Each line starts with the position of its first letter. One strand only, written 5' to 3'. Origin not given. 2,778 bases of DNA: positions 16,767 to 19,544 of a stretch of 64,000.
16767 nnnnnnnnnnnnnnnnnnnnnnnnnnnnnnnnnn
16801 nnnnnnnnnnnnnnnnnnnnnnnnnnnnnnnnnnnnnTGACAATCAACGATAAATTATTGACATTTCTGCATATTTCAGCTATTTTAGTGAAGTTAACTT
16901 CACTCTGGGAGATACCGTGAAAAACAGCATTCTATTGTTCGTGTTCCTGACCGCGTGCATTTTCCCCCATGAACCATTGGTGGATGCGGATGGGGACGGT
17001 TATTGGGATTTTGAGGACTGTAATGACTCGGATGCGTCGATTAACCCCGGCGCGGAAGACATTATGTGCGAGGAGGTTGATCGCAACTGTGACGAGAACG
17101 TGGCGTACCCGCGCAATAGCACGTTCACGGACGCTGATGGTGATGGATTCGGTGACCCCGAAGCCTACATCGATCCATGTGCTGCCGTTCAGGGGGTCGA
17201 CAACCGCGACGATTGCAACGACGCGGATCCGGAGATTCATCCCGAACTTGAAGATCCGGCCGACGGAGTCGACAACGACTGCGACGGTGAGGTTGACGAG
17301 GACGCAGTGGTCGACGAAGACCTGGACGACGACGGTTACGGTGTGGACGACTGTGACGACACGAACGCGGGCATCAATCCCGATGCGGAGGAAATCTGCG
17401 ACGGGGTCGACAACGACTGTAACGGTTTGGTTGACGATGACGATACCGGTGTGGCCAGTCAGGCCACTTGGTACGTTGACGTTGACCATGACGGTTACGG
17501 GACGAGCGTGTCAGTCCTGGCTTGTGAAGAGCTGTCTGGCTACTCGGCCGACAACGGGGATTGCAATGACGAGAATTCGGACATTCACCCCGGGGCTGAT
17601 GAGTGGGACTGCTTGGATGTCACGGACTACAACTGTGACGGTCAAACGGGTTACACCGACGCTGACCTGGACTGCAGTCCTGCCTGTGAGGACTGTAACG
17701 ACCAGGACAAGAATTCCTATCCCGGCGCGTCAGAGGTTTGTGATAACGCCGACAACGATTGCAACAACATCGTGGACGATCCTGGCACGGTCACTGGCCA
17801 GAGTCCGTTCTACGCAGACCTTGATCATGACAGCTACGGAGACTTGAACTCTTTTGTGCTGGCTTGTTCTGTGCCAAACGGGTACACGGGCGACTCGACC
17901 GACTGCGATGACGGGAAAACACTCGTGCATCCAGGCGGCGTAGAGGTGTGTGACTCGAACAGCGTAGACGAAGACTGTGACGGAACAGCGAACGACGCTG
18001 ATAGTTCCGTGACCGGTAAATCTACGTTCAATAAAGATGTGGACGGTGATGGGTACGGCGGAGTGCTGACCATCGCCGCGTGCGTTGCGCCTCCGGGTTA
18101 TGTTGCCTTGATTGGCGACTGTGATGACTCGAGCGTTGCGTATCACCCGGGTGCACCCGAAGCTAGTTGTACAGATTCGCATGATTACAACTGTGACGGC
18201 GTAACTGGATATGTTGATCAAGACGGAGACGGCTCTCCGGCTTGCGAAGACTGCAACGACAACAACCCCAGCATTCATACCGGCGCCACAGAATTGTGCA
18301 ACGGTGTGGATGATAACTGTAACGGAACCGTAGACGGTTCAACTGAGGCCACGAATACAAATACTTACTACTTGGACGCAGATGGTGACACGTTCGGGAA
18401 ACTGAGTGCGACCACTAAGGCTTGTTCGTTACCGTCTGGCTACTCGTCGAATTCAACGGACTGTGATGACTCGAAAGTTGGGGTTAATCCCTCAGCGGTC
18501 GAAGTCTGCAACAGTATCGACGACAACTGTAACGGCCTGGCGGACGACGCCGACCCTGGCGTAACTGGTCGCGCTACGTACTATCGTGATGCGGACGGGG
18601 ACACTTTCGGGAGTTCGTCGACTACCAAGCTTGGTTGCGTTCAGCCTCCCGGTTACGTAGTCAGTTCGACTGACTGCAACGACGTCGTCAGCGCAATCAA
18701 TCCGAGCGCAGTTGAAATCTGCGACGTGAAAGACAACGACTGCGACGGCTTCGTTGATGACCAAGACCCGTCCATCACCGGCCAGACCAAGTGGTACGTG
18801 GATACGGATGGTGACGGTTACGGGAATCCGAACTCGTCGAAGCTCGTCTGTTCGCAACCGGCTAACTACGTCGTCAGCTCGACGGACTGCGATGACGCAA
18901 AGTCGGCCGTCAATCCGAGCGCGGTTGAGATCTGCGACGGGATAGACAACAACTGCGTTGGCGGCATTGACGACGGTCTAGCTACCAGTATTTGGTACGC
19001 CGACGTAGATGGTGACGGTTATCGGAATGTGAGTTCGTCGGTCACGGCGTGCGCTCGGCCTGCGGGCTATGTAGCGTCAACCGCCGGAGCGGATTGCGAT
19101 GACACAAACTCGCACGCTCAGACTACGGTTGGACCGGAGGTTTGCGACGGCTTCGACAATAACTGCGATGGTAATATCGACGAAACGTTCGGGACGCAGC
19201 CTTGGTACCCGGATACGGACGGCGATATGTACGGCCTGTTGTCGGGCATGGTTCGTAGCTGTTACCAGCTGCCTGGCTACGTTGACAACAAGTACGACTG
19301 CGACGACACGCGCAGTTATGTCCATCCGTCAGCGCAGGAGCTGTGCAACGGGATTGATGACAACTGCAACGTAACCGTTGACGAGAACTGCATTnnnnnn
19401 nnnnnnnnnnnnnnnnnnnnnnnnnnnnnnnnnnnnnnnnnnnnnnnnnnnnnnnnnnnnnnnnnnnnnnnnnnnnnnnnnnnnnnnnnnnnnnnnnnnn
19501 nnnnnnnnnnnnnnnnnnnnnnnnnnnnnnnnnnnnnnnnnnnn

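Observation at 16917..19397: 826-aa lipoprotein built from about 17 tandem MopE-like Cys/Asp-rich putative metal-binding repeats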

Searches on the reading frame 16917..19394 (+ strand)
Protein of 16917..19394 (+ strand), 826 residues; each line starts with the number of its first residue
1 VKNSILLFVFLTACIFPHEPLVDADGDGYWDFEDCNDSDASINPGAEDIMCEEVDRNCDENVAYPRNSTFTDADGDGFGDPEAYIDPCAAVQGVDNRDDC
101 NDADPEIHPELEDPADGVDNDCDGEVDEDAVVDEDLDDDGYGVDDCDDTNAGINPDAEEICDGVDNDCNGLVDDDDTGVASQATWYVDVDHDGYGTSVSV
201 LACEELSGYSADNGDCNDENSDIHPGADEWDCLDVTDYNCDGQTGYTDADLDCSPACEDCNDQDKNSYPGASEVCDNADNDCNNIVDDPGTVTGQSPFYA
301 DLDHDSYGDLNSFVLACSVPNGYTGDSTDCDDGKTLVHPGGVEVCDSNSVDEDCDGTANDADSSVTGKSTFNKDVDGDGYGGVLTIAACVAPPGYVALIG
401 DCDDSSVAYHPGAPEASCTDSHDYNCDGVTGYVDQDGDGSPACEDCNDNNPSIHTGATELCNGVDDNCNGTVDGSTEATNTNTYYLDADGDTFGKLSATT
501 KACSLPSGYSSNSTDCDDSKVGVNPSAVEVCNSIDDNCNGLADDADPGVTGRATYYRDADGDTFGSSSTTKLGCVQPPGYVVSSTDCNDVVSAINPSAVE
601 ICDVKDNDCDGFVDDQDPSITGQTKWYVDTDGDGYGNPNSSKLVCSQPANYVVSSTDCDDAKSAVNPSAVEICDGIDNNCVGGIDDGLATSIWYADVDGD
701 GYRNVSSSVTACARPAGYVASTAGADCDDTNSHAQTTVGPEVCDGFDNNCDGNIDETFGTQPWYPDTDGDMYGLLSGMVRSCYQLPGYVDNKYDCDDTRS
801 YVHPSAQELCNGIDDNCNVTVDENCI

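Call 3: search_protein_families(library=pfam, proteins=[window:16917-19394:+], max_evalue=0.01)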
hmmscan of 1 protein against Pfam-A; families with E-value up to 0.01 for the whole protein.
window:16917-19394:+ (826 aa): 1 family
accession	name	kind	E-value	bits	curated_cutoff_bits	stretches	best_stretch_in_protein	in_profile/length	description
PF11617.13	Cu-binding_MopE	-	2.2e-104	341.7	27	13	445-473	1-29/30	Putative metal-binding motif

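Call 4: search_protein_families(library=ncbifam, proteins=[window:16917-19394:+], max_evalue=0.01)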
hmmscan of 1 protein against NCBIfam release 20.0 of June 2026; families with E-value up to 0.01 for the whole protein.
window:16917-19394:+ (826 aa): 0 families

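Call 8: search_solved_structures(query=window:16917-19394:+, max_evalue=1, show_alignments=2)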
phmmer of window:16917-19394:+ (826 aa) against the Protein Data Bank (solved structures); distinct sequences matched with E-value up to 1: 3.
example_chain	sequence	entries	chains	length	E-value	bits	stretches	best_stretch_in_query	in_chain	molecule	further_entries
2vov_A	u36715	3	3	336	1e-06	30.7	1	433-481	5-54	SURFACE-ASSOCIATED PROTEIN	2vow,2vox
5w78_B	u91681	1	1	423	0.93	11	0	186-247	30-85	Acyloxyacyl hydrolase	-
5w7c_C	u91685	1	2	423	0.93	11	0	186-247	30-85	Acyloxyacyl hydrolase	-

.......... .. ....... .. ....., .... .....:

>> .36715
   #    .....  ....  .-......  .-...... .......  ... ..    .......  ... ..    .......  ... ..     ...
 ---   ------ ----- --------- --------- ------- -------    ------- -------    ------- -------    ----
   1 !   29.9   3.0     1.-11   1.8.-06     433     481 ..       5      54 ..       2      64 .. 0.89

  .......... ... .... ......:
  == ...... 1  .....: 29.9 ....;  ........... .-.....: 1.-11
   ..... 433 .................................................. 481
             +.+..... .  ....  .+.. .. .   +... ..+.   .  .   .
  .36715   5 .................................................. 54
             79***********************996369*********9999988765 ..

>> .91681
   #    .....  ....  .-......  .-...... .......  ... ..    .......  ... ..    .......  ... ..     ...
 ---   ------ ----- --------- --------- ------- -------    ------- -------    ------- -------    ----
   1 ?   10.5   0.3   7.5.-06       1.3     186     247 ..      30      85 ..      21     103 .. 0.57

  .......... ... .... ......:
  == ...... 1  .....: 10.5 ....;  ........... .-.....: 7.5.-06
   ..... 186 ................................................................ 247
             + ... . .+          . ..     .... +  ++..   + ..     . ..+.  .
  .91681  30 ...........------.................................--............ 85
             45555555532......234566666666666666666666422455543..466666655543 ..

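Call 9: find_homologous_proteins(query=window:16917-19394:+, max_evalue=0.00001)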
Query window:16917-19394:+ (826 aa): 7556 proteins with E <= 0.00001 among 8000 candidates; the best 120 are listed.
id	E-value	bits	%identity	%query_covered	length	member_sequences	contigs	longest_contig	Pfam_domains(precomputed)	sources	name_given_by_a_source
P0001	0.0e+0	1873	100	100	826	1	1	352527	PF11617.14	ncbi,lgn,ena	-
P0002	0.0e+0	1380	43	96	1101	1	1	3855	PF00059.28,PF11617.14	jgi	-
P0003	0.0e+0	1231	45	91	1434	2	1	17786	PF00059.28,PF11617.14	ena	-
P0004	0.0e+0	1149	43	96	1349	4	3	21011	PF11617.14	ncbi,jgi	jgi:hypothetical protein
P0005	0.0e+0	1096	36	99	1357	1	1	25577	PF11617.14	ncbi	-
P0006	0.0e+0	1067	43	98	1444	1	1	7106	PF11617.14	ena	-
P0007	0.0e+0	1056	36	95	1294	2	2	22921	PF13585.13,PF11617.14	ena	-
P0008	0.0e+0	1037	40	91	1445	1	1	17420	PF11617.14,PF24272.2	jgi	jgi:hypothetical protein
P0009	0.0e+0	1037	38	97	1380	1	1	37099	PF11617.14,PF22942.2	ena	-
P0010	0.0e+0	1036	41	96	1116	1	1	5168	PF11617.14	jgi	jgi:hypothetical protein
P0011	1.9e-296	1004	42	98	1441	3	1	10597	PF11617.14,PF24272.2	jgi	jgi:hypothetical protein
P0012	3.1e-293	994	38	92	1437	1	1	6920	PF11617.14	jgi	-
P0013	1.0e-290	985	40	88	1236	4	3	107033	PF00059.28,PF11617.14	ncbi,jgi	jgi:hypothetical protein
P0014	2.6e-289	981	42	99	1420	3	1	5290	PF11617.14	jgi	-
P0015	3.2e-289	980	42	99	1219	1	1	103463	PF11617.14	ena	-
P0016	1.7e-288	978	43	84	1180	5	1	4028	PF11617.14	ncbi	-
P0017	2.5e-288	978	38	92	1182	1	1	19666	PF00059.28,PF11617.14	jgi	jgi:large repetitive protein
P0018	1.1e-284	965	40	93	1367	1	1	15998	PF00059.28,PF11617.14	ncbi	-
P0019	8.4e-284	963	41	82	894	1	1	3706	PF11617.14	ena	-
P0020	2.4e-281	954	40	96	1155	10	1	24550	PF00059.28,PF11617.14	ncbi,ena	-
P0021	2.2e-277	941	40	96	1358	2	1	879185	PF11617.14,PF00415.25,PF13540.13,PF25384.2,PF25390.2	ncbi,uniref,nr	ncbi:MopE-related protein [Pyxidicoccus trucidator]|uniref:MopE-related protein n=1 Tax=Pyxidicoccus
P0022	4.9e-277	940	39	97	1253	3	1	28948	PF13229.13,PF11617.14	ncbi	-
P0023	1.3e-274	932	38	96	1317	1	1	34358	PF22352.3,PF11617.14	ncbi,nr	ncbi:MAG: putative metal-binding motif-containing protein, partial [Flavobacteriales bacterium]|nr:p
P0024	1.3e-274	932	38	96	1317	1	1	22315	PF22352.3,PF11617.14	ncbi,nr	ncbi:MAG: putative metal-binding motif-containing protein, partial [Flavobacteriales bacterium]|nr:p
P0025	8.9e-273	926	38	96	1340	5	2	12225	PF11617.14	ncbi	-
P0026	1.9e-272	925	40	77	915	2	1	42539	PF11617.14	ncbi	-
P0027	8.0e-272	923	45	82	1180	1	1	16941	PF11617.14,PF14258.13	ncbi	-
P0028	1.6e-271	922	54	86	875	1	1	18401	PF11617.14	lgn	-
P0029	1.7e-271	922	42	84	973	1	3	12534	PF11617.14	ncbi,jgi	jgi:hypothetical protein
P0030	2.5e-271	921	38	99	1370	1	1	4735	PF18885.7,PF11617.14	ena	-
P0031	8.4e-271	920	42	96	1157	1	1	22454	PF00059.28,PF11617.14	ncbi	-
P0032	3.8e-270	917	43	97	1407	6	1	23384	PF13964.13,PF11617.14,PF01344.32,PF25210.2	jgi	jgi:hypothetical protein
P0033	4.1e-270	917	37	100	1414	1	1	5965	PF11617.14,PF00147.24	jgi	jgi:large repetitive protein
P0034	9.0e-270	916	43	96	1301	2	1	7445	PF00059.28,PF11617.14,PF01392.29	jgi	jgi:hypothetical protein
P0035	7.9e-269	913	47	100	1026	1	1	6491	PF11617.14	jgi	jgi:hypothetical protein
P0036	1.2e-267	909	42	82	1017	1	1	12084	PF11617.14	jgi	-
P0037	9.2e-265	900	41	96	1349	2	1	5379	PF11617.14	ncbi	-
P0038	3.6e-263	894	38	100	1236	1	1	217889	PF18885.7,PF11617.14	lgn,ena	-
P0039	4.8e-263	894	40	95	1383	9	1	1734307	PF11617.14,PF00415.25,PF13540.13,PF25384.2,PF25390.2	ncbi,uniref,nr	ncbi:hypothetical protein HUA76_08610 [Myxococcus sp. CA056]|uniref:MopE-related protein n=1 Tax=Myx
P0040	3.0e-261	888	43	82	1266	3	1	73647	PF11617.14,PF01392.29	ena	-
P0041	3.6e-261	888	38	97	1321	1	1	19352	PF11617.14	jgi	jgi:hypothetical protein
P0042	5.4e-261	887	41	99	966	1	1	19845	PF11617.14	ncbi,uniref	ncbi:putative metal-binding motif-containing protein, partial [Myxococcus fulvus]|uniref:putative me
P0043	1.0e-260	886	53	100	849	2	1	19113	PF11617.14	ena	-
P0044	7.9e-260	883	38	94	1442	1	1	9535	PF11617.14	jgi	jgi:large repetitive protein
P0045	4.9e-259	881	38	96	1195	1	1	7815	PF11617.14,PF24514.2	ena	-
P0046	1.7e-257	875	44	81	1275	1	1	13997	PF11617.14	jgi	jgi:hypothetical protein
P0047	2.2e-257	875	42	97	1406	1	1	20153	PF11617.14,PF10102.15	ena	-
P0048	2.9e-256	871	42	45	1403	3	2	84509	PF11617.14,PF10102.15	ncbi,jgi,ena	-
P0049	4.5e-256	871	41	92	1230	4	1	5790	PF11617.14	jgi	jgi:hypothetical protein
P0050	1.7e-255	869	43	85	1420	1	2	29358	PF11617.14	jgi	-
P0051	2.0e-255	869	45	96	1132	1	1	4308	PF00059.28,PF11617.14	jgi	jgi:hypothetical protein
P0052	3.8e-255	868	45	88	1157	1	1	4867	PF00059.28,PF11617.14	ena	-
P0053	2.5e-254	865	40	94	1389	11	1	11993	PF11617.14,PF00415.25,PF13540.13,PF25384.2,PF25390.2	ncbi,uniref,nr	ncbi:MopE-related protein [Myxococcus sp. CA039A]|uniref:MopE-related protein n=1 Tax=Myxococcus sp.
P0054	5.0e-253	861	40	98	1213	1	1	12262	PF11617.14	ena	-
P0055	1.5e-252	859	36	96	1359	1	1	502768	PF11617.14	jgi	jgi:hypothetical protein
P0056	3.0e-250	852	40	96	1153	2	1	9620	PF00059.28,PF11617.14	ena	-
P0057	6.5e-250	850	39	85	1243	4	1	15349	PF11617.14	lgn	-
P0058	1.8e-249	849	38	94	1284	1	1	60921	PF11617.14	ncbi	-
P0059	2.3e-249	849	40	97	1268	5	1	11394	PF11617.14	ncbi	-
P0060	1.6e-248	846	38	97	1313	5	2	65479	PF11617.14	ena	-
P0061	2.5e-248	845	38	92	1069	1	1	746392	PF11617.14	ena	-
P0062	4.9e-248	844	45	84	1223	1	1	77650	PF11617.14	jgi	jgi:large repetitive protein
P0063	1.0e-247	843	40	73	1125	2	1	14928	PF11617.14,PF00415.25,PF13540.13,PF25384.2,PF25390.2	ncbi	-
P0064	2.5e-247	842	42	95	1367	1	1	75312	PF11617.14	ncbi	-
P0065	5.7e-247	841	42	97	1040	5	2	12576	PF11617.14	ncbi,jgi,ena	jgi:hypothetical protein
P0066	1.8e-245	836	44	98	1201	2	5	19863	PF13964.13,PF11617.14,PF01344.32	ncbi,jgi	jgi:hypothetical protein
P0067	4.6e-244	831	40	90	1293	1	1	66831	PF00059.28,PF11617.14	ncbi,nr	ncbi:MAG: MopE-related protein [Pseudomonadota bacterium]|nr:MopE-related protein [Pseudomonadota ba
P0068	7.0e-243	827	37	80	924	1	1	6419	PF00059.28,PF11617.14,PF01392.29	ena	-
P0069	7.2e-243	827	44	83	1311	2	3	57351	PF01839.30,PF11617.14,PF13517.13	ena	-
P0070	9.8e-243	827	40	78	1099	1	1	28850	PF11617.14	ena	-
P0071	3.5e-242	825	41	100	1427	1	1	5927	PF01839.30,PF11617.14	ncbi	-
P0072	5.1e-242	824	42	81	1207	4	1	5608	PF11617.14,PF21959.3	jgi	jgi:hypothetical protein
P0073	1.3e-241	823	35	91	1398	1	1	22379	PF11617.14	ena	-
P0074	3.1e-241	822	40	97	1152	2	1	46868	PF11617.14,PF18483.9,PF03388.21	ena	-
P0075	2.9e-239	815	40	87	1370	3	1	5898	PF01839.30,PF11617.14,PF13517.13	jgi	jgi:hypothetical protein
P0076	3.5e-239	815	41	83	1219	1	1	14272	PF11617.14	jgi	jgi:hypothetical protein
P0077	8.6e-239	814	42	99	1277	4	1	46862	PF01410.24,PF11617.14,PF00147.24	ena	-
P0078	9.3e-239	813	41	97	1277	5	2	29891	PF01410.24,PF11617.14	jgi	jgi:hypothetical protein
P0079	1.1e-238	813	39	98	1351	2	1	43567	PF04151.22,PF11617.14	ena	-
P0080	5.5e-238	811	39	96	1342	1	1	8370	PF11617.14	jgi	jgi:hypothetical protein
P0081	6.7e-238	811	40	95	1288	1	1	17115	PF01410.24,PF11617.14,PF00147.24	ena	-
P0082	3.6e-237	808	35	100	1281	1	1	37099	PF00059.28,PF11617.14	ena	-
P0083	5.6e-237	808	40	91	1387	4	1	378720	PF11617.14,PF00415.25,PF13540.13,PF25384.2,PF25390.2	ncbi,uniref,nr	ncbi:Alpha-tubulin suppressor [Myxococcus fulvus]|uniref:Alpha-tubulin suppressor n=3 Tax=Myxococcus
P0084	1.5e-236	806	41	99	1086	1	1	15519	PF00059.28,PF11617.14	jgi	jgi:large repetitive protein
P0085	1.8e-236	806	35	92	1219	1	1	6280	PF11617.14,PF18962.8,PF19081.7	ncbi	ncbi:MAG: MopE-related protein [Chitinophagales bacterium]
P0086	1.9e-236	806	37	97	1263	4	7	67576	PF11617.14,PF24272.2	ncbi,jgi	jgi:hypothetical protein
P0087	3.7e-236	805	37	99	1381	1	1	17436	PF11617.14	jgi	jgi:hypothetical protein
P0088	4.0e-236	805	42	96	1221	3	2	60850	PF11617.14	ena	-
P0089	1.9e-235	803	45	82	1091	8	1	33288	PF00059.28,PF11617.14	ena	-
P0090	2.5e-234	799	37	93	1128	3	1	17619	PF00059.28,PF11617.14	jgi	-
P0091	3.3e-234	798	35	96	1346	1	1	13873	PF11617.14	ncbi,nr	ncbi:MAG: hypothetical protein IV100_24495, partial [Myxococcales bacterium]|nr:hypothetical protein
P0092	6.7e-234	797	37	96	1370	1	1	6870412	PF00059.28,PF11617.14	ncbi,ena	-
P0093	4.2e-233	795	36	96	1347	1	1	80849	PF11617.14,PF18884.6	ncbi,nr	ncbi:MAG: putative metal-binding motif-containing protein [Myxococcales bacterium]|nr:putative metal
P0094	5.1e-233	794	41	97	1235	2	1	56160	PF11617.14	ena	-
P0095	7.6e-233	794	42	84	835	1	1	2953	PF11617.14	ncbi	-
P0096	8.2e-233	794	42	99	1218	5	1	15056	PF11617.14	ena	-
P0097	1.2e-232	793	40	88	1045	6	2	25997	PF11617.14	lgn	-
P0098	1.2e-232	793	38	97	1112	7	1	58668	PF00059.28,PF11617.14,PF24272.2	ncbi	-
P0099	1.2e-232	793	41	96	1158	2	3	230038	PF00059.28,PF11617.14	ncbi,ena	-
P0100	2.0e-232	793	37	82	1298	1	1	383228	PF11617.14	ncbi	-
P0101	6.3e-232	791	40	98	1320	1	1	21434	PF11617.14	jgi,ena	-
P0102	8.5e-232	790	43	95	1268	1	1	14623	PF11617.14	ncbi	-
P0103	1.5e-231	790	41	97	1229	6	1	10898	PF11617.14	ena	-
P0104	1.7e-231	789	42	100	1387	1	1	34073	PF11617.14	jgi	jgi:large repetitive protein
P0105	2.7e-231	789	38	93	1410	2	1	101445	PF11617.14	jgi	-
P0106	4.1e-231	788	41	84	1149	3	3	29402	PF11617.14,PF01344.32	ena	-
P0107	4.9e-231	788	41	88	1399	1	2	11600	PF11617.14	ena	-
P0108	5.5e-231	788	42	47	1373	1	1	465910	PF13229.13,PF11617.14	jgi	-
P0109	1.0e-230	787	40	99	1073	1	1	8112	PF00059.28,PF11617.14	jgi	jgi:hypothetical protein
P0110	6.7e-230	784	36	94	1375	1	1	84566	PF11617.14,PF13517.13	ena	-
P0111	7.8e-230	784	40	97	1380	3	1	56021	PF04151.22,PF11617.14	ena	-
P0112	9.7e-230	784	42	89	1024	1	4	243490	PF11617.14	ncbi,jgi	jgi:hypothetical protein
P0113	1.2e-229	783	42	96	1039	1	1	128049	PF00059.28,PF11617.14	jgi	-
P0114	1.7e-229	783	38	99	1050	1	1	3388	PF00059.28,PF11617.14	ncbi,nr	ncbi:MAG: MopE-related protein, partial [Myxococcota bacterium]|nr:MopE-related protein [Myxococcota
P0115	1.6e-228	780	44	82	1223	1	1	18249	PF11617.14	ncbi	-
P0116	3.8e-228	778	40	88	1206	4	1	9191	PF11617.14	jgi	jgi:hypothetical protein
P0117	5.1e-228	778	38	100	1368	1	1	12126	PF11617.14,PF00932.26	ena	-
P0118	7.4e-228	777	45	83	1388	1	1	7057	PF11617.14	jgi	-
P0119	7.4e-228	777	47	67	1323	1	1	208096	PF04151.22,PF11617.14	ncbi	-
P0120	1.7e-227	776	39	100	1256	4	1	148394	PF11617.14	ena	-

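Call 11: find_encoding_contigs(protein=P0001, flank=6000, max_places=4)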
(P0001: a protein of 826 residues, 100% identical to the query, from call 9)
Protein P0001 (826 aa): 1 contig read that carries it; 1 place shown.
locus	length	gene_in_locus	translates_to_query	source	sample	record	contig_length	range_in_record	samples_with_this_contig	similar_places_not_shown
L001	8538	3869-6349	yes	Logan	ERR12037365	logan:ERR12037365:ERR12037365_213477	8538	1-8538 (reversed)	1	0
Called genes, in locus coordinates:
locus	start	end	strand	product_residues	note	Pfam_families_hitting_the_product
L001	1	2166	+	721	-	?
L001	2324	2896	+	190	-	-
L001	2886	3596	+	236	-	PF08843:AbiEii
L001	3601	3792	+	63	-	PF24749:DUF7695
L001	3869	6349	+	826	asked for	PF11617:Cu-binding_MopE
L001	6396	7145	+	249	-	PF13432:TPR_16 (faint), PF13424:TPR_12 (faint), PF13428:TPR_14 (faint), PF07719:TPR_2 (faint), PF00515:TPR_1 (faint)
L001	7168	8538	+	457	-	?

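Call 12: list_cluster_members(proteins=[P0001, P0028, P0043])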
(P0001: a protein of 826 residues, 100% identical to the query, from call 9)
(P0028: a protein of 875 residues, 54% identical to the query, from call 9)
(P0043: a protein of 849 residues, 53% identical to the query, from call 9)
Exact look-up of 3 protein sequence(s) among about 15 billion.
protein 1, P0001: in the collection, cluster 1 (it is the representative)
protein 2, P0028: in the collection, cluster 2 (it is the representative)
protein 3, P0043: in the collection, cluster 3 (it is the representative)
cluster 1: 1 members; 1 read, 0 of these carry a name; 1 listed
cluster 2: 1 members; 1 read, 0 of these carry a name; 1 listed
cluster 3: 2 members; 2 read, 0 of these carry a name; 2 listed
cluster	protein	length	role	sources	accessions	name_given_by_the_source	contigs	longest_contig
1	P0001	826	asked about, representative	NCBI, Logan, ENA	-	-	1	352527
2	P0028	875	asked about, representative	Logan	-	-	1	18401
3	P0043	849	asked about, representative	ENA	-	-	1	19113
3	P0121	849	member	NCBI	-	-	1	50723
